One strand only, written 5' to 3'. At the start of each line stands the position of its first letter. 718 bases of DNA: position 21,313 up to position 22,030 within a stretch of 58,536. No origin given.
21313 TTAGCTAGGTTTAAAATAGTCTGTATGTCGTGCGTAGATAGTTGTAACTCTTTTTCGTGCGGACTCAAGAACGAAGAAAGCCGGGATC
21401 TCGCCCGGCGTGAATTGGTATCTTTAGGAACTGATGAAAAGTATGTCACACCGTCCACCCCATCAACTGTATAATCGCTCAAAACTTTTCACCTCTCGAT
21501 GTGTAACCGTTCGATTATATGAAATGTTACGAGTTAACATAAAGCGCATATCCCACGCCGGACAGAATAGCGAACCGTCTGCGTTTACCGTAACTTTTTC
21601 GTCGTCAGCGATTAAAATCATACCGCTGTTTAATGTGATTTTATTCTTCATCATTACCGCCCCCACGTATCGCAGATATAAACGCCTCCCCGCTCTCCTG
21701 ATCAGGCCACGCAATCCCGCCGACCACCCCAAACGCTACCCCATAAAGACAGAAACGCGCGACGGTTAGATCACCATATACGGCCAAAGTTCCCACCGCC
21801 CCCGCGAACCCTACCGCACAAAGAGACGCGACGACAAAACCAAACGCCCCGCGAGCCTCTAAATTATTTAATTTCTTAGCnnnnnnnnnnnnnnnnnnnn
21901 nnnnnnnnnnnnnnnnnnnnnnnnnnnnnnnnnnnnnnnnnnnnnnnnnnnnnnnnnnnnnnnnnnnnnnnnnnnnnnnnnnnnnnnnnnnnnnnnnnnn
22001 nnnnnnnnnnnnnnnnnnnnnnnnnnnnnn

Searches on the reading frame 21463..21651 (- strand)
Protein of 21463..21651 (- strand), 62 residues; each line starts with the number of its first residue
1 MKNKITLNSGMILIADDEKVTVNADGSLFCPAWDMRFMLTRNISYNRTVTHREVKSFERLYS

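Call 57: search_protein_families(library=pfam, max_evalue=1, proteins=[window:21463-21651:-])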
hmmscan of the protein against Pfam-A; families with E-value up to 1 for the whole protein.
window:21463-21651:- (62 aa): 0 families

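Call 58: search_protein_families(library=phrogs, max_evalue=0.001, proteins=[window:21463-21651:-])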
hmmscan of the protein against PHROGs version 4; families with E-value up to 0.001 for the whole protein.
window:21463-21651:- (62 aa): 2 families
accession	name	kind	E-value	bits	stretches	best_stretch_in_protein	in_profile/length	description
phrog_18953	-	tail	1.3e-30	107.7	1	1-61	157-217/217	tail protein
phrog_10087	-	unknown function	2.2e-07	31.3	1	4-58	333-386/389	-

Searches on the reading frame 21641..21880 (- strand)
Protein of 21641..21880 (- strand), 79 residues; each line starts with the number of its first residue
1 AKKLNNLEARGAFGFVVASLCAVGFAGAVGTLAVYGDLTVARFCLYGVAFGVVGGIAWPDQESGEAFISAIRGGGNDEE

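Call 57: search_protein_families(library=pfam, max_evalue=1, proteins=[window:21641-21880:-])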
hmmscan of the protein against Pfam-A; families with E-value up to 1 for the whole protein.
window:21641-21880:- (79 aa): 1 family
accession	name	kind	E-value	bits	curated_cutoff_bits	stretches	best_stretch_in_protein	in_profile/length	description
PF10801.13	DUF2537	-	0.062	14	23.2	1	19-55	38-74/80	Protein of unknown function (DUF2537)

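Call 58: search_protein_families(library=phrogs, max_evalue=0.001, proteins=[window:21641-21880:-])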
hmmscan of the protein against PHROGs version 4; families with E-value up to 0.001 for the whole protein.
window:21641-21880:- (79 aa): 1 family
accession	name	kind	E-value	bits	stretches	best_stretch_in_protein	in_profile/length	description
phrog_8635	-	unknown function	1.1e-05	26.3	1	4-72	6-71/73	-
